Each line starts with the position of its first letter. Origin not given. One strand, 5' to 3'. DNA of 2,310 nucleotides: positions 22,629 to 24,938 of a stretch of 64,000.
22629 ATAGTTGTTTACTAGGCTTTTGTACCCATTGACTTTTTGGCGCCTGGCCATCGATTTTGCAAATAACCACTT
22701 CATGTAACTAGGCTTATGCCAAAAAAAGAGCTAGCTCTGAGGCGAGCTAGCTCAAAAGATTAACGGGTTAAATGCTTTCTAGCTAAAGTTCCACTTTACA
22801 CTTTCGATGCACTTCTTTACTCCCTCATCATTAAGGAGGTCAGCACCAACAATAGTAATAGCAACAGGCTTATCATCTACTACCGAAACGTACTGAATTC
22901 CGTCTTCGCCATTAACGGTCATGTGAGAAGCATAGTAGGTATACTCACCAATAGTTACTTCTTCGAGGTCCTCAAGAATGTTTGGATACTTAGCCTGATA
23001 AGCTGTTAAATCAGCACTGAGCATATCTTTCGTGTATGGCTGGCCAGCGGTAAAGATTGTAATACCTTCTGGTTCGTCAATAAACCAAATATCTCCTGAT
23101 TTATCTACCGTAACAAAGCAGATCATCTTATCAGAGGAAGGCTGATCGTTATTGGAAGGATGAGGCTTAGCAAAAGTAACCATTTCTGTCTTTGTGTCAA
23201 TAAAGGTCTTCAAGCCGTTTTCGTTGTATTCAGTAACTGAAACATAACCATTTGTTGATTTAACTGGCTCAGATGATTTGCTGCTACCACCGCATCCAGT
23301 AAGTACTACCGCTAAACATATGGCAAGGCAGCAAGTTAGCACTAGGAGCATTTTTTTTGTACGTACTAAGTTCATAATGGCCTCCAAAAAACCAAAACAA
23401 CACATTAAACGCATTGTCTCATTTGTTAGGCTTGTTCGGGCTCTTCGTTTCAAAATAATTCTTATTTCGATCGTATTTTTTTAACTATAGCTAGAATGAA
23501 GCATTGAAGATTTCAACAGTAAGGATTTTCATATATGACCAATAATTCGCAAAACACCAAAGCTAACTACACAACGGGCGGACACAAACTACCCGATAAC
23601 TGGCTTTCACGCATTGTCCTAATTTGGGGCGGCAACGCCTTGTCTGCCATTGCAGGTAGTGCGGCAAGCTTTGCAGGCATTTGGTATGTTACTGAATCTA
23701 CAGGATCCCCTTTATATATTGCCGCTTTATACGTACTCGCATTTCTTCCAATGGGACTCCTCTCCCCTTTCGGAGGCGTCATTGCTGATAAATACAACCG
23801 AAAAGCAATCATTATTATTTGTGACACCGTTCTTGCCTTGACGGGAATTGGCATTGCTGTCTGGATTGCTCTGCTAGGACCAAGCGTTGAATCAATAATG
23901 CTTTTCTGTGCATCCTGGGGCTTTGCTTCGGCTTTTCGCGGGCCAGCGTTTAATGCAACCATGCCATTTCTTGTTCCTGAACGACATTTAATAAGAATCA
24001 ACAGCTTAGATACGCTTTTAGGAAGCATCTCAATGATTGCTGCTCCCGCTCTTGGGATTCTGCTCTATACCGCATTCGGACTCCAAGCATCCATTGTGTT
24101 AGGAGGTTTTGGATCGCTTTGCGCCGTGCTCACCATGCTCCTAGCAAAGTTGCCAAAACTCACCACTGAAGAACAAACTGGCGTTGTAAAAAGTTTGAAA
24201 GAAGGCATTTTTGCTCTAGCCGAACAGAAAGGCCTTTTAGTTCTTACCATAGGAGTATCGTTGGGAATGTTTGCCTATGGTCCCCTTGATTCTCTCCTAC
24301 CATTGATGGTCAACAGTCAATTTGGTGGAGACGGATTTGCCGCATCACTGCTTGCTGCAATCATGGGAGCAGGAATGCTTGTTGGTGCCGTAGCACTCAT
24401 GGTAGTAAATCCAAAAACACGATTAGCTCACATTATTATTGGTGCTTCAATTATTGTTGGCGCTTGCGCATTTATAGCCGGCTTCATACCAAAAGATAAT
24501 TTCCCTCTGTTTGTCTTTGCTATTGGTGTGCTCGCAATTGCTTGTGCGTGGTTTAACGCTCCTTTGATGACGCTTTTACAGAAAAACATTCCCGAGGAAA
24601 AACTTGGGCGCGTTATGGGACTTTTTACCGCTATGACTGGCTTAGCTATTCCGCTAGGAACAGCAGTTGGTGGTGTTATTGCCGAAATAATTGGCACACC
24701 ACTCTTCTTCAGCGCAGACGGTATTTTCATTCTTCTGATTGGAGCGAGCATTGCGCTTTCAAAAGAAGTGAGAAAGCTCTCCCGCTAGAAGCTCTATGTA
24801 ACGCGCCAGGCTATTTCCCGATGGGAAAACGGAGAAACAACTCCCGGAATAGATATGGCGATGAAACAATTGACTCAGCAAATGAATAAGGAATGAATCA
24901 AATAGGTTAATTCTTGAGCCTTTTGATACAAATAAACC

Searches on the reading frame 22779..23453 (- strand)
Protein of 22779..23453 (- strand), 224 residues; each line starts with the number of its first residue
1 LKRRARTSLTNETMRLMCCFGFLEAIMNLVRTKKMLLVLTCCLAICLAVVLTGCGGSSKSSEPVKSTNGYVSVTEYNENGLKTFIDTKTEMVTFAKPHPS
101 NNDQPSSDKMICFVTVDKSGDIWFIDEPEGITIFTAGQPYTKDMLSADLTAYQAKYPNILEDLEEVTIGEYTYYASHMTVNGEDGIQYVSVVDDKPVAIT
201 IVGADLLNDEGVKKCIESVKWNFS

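Call 4: search_protein_families(library=pfam, proteins=[window:22779-23453:-])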
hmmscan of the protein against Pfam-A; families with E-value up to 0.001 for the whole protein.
window:22779-23453:- (224 aa): 0 families

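Call 35: search_protein_families(library=ncbifam, proteins=[window:22779-23375:-], max_evalue=0.1)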
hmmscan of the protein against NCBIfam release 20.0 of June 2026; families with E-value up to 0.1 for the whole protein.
window:22779-23375:- (198 aa): 3 families
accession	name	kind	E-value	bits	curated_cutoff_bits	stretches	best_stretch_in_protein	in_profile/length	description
NF058595.1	invert_tail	domain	0.0011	19.3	37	1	5-38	49-82/113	lipo-invert putative C-terminal anchoring domain-containing protein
NF000111.1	stregram_VatD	exception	0.033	14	400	1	132-162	22-52/209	streptogramin A O-acetyltransferase Vat(D)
NF033894.1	Eex_IncN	subfamily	0.054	13.4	33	0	12-35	4-25/65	EexN family lipoprotein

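Call 42: find_related_loci(query=window:22779-23375:-, collection=metagenome_contigs, flank=10000)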
Query window:22779-23375:- (198 aa) in metagenome_contigs; peptide patterns used: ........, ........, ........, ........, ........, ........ (x = any residue, [..] = any of these).
117 stretches matched a pattern, but none encodes a relative of the query by tblastn (E <= 1e-3).
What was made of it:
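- Tried and rejected: A metagenome scan with lipoprotein p198 found nothing (call 42).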

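Call 58: search_protein_families(library=phrogs, proteins=[window:22779-23375:-], max_evalue=0.01)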
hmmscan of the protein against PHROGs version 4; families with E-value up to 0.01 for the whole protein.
window:22779-23375:- (198 aa): 3 families
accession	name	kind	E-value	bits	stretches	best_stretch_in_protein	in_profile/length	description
phrog_3224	-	unknown function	0.0011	20.1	1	13-77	5-73/96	-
phrog_542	-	unknown function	0.004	18.8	0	11-55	4-48/97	-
phrog_2316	-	unknown function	0.0058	17.4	1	7-57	2-54/191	-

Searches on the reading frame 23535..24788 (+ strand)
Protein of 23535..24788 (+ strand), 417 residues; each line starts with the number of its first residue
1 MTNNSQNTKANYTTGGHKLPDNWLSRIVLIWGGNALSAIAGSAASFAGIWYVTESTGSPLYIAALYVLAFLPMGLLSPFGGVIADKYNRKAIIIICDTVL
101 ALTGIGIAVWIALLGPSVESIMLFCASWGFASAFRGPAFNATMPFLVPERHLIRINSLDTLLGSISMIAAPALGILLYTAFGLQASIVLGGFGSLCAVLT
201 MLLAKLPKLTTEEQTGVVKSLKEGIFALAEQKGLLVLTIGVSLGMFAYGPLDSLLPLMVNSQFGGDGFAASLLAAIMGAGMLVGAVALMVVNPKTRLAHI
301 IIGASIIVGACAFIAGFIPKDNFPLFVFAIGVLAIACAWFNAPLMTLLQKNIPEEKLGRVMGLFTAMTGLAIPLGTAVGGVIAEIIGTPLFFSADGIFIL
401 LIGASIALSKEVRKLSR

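Call 4: search_protein_families(library=pfam, proteins=[window:23535-24788:+])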
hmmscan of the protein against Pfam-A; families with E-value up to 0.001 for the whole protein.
window:23535-24788:+ (417 aa): 2 families
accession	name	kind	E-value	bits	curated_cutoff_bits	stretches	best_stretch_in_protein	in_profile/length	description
PF07690.21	MFS_1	-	1.4e-32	113.4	33.4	2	31-317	2-291/347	Major Facilitator Superfamily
PF05977.19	MFS_3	-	7.5e-22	77.9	27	1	29-414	14-397/524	Transmembrane secretion effector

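Call 43: find_homologous_proteins(query=window:23535-24788:+, max_evalue=1e-60)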
Query window:23535-24788:+ (417 aa): 261 proteins with E <= 1e-60 among 8000 candidates; the best 120 are listed.
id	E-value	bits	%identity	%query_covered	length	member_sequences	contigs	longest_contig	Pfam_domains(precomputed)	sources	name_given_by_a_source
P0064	1.0e-260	883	100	100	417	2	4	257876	PF05977.20,PF07690.22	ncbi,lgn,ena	-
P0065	2.7e-186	638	71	99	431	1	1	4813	PF05977.20,PF07690.22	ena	-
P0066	1.2e-185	636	71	99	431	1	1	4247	PF05977.20,PF07690.22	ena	-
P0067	5.5e-185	633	71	99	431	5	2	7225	PF05977.20,PF07690.22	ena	-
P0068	3.5e-184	631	72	98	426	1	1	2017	PF05977.20,PF07690.22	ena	-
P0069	4.6e-183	627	71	99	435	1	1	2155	PF05977.20,PF07690.22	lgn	-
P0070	2.9e-182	624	71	98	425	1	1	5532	PF05977.20,PF07690.22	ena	-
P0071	3.1e-182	624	70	99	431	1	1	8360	PF05977.20,PF07690.22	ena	-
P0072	4.5e-182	624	71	99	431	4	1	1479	PF05977.20,PF07690.22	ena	-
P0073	6.2e-182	623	70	99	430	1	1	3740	PF05977.20,PF07690.22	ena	-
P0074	9.9e-182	623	70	100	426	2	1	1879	PF05977.20,PF07690.22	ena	-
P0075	3.9e-180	617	70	99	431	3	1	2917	PF05977.20,PF07690.22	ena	-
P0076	5.8e-180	617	70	99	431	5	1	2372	PF05977.20,PF07690.22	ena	-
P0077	1.0e-179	616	70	99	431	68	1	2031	PF05977.20,PF07690.22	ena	-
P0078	2.1e-179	615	70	100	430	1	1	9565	PF05977.20,PF07690.22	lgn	-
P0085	1.2e-174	599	71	97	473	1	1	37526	PF05977.20,PF07690.22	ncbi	ncbi:MAG: MFS transporter [Eggerthellaceae bacterium]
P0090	9.0e-173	593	69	97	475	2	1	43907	PF05977.20,PF07690.22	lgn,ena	-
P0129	1.1e-151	524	85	69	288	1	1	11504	PF05977.20,PF07690.22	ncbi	ncbi:MAG: MFS transporter, partial [Anaerotardibacter sp.]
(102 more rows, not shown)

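Call 44: find_encoding_contigs(protein=P0129, flank=10000, max_places=3)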
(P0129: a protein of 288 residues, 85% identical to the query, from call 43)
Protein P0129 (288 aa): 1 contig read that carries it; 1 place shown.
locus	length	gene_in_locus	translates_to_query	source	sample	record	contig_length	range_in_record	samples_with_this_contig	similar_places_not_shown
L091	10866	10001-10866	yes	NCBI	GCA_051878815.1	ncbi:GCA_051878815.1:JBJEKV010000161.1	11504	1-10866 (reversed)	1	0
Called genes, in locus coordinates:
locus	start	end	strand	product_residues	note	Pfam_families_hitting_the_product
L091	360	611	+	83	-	PF04221:RelB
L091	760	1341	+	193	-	-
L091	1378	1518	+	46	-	-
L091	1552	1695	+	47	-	-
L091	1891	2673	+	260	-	PF00005:ABC_tran, PF13304:AAA_21 (weak), PF04014:MazE_antitoxin (weak)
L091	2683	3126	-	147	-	PF11208:DUF2992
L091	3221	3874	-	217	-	PF21349:RUBY_RBDX, PF23455:DUF7129 (faint), PF23458:DUF7130 (faint), PF00210:Ferritin (faint), PF02915:Rubrerythrin, PF21349:RUBY_RBDX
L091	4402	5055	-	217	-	PF00301:Rubredoxin, PF21349:RUBY_RBDX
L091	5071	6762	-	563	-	PF01266:DAO (faint), PF03486:HI0933_like (faint), PF07992:Pyr_redox_2, PF13450:NAD_binding_8 (faint), PF13738:Pyr_redox_3, PF00070:Pyr_redox, PF02852:Pyr_redox_dim, PF00581:Rhodanese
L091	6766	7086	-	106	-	PF00581:Rhodanese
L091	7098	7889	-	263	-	PF02001:DUF134, PF02579:Nitro_FeMo-Co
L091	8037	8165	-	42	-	-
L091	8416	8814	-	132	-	PF04304:DUF454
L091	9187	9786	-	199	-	-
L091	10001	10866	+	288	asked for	PF05977:MFS_3, PF07690:MFS_1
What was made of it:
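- On att-bounded integrative element (genomic islet / CIME): Sister species L091 lacks cysK at this position (call 44).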

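Call 46: find_encoding_contigs(protein=P0085, flank=10000, max_places=3)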
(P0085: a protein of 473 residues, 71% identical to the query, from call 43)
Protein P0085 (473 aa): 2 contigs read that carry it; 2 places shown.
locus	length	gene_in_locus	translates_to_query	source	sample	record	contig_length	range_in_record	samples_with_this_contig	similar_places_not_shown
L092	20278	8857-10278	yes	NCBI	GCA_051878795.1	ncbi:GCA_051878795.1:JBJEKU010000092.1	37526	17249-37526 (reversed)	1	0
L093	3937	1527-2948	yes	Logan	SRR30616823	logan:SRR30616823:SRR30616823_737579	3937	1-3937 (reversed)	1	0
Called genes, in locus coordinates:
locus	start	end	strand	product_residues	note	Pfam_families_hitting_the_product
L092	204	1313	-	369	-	PF00180:Iso_dh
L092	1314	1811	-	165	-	PF00694:Aconitase_C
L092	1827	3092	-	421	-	PF00330:Aconitase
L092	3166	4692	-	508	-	PF00682:HMGL-like, PF22617:HCS_D2, PF08502:LeuA_dimer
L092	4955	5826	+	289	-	-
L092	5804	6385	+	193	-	PF13560:HTH_31, PF01381:HTH_3, PF12844:HTH_19 (weak)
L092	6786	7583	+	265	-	PF00106:adh_short, PF01370:Epimerase (weak), PF08659:KR, PF13561:adh_short_C2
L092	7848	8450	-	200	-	PF00440:TetR_N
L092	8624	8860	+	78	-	-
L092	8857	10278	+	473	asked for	PF05977:MFS_3, PF07690:MFS_1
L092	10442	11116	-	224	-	PF19700:DUF6198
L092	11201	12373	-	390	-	PF00999:Na_H_Exchanger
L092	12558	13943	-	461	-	PF01554:MatE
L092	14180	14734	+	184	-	-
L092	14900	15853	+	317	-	PF02275:CBAH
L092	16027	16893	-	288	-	PF00126:HTH_1, PF03466:LysR_substrate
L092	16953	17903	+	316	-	PF00892:EamA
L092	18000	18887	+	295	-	PF02645:DegV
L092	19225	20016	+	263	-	PF00376:MerR, PF13411:MerR_1, PF06445:GyrI-like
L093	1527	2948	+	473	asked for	PF05977:MFS_3, PF07690:MFS_1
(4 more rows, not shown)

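Call 47: find_encoding_contigs(protein=P0090, flank=10000, max_places=3)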
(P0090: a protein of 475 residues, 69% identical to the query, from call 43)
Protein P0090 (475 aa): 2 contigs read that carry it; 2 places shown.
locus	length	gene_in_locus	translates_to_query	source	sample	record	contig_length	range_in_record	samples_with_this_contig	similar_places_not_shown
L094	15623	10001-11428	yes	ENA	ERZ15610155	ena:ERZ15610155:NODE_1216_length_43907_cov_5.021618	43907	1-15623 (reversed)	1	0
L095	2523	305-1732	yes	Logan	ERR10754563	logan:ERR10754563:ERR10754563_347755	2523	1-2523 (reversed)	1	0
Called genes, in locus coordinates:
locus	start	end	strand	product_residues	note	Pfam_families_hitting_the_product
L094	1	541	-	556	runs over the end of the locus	PF00496:SBP_bac_5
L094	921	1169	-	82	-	-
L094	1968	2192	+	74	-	-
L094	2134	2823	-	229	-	PF00005:ABC_tran, PF02463:SMC_N (weak)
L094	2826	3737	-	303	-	PF00528:BPD_transp_1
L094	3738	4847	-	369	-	PF02621:VitK2_biosynth, PF12974:Phosphonate-bd, PF09084:NMT1 (weak), PF13379:NMT1_2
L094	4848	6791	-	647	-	PF13510:Fer2_4, PF10588:NADH-G_4Fe-4S_3 (weak), PF12838:Fer4_7 (weak), PF02906:Fe_hyd_lg_C, PF02256:Fe_hyd_SSU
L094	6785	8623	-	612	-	PF10589:NADH_4Fe-4S, PF14691:Fer4_20, PF07992:Pyr_redox_2 (weak), PF01266:DAO (weak), PF07992:Pyr_redox_2, PF12831:FAD_oxidored (weak), PF13450:NAD_binding_8, PF13738:Pyr_redox_3 (weak), +4 more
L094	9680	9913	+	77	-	-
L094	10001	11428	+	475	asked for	PF05977:MFS_3, PF07690:MFS_1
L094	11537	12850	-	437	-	PF13173:AAA_14, PF13635:DUF4143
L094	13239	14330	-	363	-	PF13173:AAA_14 (weak), PF13635:DUF4143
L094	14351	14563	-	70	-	-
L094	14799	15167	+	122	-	-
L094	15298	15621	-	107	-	?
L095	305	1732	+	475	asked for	PF05977:MFS_3, PF07690:MFS_1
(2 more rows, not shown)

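Call 72: find_encoding_contigs(protein=P0078, flank=10000, max_places=3)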
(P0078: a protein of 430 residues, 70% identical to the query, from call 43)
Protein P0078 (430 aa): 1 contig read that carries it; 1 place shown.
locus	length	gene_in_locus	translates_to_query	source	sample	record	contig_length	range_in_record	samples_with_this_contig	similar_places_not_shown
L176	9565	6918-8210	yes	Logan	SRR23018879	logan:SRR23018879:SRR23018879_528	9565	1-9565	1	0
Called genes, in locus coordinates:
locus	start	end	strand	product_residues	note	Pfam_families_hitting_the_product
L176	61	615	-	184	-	-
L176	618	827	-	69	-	PF12844:HTH_19 (weak), PF13443:HTH_26 (weak), PF13560:HTH_31, PF01381:HTH_3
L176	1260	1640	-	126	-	-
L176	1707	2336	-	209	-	PF00072:Response_reg, PF00196:GerE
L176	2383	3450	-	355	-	PF07730:HisKA_3, PF02518:HATPase_c (weak)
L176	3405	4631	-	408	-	PF12698:ABC2_membrane_3, PF01061:ABC2_membrane (weak)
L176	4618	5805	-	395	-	PF12698:ABC2_membrane_3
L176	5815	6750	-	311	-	PF00005:ABC_tran, PF13304:AAA_21 (faint)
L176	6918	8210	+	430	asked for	PF05977:MFS_3, PF07690:MFS_1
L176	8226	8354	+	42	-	-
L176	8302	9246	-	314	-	PF04204:HTS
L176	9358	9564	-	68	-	?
